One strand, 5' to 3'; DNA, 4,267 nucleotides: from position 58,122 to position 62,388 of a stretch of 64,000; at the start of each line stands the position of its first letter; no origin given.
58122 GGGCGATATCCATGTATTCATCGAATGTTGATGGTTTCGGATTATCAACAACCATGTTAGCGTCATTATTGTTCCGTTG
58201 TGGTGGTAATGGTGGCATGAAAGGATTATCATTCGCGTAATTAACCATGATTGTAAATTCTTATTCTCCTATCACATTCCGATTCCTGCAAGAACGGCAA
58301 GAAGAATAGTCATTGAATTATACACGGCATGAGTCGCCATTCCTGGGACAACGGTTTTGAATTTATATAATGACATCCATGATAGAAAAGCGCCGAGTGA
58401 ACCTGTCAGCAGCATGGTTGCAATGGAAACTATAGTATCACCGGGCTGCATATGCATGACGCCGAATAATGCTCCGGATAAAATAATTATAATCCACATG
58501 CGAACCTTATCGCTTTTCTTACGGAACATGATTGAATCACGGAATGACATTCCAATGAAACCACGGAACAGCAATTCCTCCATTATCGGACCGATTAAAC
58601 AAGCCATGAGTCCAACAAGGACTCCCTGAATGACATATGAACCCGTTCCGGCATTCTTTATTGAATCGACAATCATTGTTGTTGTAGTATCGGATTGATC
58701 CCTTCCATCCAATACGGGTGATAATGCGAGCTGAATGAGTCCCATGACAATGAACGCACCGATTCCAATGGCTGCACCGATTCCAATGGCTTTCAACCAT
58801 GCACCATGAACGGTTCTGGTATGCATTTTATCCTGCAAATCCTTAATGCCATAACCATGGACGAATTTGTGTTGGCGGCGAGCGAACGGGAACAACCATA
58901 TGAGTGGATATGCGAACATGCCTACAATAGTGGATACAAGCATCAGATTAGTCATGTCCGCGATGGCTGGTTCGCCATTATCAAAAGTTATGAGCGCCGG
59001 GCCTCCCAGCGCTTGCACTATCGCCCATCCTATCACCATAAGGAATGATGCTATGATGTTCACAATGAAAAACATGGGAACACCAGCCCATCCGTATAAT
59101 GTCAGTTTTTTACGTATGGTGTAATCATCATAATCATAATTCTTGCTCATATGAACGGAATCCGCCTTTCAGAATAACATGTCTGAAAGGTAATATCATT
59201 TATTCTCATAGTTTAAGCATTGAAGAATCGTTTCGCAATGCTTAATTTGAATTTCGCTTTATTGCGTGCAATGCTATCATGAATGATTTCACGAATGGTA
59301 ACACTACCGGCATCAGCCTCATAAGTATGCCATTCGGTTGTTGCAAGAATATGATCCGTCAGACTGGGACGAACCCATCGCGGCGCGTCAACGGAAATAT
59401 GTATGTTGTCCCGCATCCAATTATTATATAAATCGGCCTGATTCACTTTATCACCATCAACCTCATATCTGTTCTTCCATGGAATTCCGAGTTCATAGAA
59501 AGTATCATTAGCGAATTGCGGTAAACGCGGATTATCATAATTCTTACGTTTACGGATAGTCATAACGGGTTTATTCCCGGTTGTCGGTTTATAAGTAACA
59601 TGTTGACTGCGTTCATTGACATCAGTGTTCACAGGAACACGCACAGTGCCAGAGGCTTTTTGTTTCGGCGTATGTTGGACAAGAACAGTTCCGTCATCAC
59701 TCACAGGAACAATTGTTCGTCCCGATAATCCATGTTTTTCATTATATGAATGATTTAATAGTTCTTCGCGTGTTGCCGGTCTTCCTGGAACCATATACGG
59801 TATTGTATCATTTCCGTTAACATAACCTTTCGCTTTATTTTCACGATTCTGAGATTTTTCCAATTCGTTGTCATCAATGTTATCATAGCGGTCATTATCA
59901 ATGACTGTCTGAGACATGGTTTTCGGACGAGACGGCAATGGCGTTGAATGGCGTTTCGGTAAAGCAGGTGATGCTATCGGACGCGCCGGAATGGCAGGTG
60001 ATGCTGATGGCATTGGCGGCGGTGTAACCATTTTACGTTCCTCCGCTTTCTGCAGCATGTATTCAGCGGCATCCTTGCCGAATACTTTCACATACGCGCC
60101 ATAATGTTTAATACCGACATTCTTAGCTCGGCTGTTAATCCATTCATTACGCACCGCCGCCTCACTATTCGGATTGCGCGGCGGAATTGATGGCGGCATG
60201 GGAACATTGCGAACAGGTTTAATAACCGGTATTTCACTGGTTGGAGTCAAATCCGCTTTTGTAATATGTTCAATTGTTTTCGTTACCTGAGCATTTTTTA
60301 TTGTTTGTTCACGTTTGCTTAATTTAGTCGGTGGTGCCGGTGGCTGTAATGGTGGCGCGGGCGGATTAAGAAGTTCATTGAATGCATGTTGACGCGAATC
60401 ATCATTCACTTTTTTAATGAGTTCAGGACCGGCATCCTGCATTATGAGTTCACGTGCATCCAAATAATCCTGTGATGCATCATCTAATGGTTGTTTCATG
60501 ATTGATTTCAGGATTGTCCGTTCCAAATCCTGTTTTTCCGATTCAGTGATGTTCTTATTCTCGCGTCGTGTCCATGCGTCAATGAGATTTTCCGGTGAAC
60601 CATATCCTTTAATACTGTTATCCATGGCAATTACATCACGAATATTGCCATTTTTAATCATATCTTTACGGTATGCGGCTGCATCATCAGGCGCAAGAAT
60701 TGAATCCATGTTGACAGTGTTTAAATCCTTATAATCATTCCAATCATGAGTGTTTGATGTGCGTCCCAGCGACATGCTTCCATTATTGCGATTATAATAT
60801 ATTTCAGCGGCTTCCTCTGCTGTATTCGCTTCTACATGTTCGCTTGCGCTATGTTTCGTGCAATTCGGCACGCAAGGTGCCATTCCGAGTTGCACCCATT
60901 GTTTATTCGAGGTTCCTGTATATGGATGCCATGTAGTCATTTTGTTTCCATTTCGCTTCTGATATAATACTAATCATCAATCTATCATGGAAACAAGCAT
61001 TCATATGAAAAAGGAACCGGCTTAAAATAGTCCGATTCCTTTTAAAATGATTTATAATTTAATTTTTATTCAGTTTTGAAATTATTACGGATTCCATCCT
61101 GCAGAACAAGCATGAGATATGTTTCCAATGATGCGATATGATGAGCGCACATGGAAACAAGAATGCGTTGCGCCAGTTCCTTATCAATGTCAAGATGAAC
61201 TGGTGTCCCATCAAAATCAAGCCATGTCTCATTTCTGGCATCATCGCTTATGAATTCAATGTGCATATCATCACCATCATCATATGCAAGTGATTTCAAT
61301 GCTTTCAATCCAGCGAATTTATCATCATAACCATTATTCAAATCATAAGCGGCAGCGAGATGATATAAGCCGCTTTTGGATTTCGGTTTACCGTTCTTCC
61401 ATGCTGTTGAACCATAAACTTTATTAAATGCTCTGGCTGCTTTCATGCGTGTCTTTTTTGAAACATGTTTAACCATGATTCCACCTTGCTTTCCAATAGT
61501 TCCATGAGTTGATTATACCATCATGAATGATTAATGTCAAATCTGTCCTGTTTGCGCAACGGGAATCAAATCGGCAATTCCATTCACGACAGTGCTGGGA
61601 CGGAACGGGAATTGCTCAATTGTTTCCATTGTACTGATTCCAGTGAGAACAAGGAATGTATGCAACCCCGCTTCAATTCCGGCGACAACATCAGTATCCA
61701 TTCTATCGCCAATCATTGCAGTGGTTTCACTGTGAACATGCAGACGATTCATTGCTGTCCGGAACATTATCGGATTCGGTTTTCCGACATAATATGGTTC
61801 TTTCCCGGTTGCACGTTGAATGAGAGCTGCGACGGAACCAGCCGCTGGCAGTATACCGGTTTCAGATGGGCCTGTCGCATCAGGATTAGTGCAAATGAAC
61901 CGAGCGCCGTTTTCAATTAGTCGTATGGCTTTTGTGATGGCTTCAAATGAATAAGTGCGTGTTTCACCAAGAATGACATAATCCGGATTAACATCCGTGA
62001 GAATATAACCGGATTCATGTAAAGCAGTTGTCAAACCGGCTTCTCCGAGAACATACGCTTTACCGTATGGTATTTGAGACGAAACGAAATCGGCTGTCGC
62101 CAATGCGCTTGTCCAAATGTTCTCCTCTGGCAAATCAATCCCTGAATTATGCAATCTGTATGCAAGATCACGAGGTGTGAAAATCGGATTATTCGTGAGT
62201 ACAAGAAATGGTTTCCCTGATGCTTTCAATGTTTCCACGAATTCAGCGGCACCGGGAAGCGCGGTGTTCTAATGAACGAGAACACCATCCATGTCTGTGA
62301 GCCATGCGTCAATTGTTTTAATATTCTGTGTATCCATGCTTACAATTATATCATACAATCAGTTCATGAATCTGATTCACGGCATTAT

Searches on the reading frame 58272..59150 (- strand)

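Call 26: search_protein_families(library=pfam, proteins=[window:58272-59150:-], max_evalue=0.01)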
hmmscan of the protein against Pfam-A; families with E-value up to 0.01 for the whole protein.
window:58272-59150:- (292 aa): 1 family
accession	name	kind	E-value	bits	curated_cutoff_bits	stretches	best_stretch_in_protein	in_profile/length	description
PF02517.21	Rce1-like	-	6.6e-16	58.8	22.4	1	177-280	5-93/93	Type II CAAX prenyl endopeptidase Rce1-like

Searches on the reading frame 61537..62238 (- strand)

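Call 68: search_protein_families(library=pfam, proteins=[window:61537-62238:-], max_evalue=1)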
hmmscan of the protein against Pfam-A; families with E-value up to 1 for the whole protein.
window:61537-62238:- (233 aa): 6 families
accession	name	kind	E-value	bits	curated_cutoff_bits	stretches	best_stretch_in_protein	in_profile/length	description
PF13242.12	Hydrolase_like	-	1.5e-25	89.4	22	1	151-224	2-75/75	HAD-hyrolase-like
PF13344.12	Hydrolase_6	-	1.2e-15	57.8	27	1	2-78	24-100/101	Haloacid dehalogenase-like hydrolase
PF00702.32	Hydrolase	-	7.9e-12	46.4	26.4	1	60-191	58-191/191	haloacid dehalogenase-like hydrolase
PF13419.12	HAD_2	-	1.6e-06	28.8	23.8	1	140-197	122-178/178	Haloacid dehalogenase-like hydrolase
PF06016.17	Reovirus_L2_8th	-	0.023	15.3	27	1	4-26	18-40/66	Reovirus core-spike protein lambda-2 (L2), C-terminal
PF09419.16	PGP_phosphatase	-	0.12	12.4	20.4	1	169-200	135-166/168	Mitochondrial PGP phosphatase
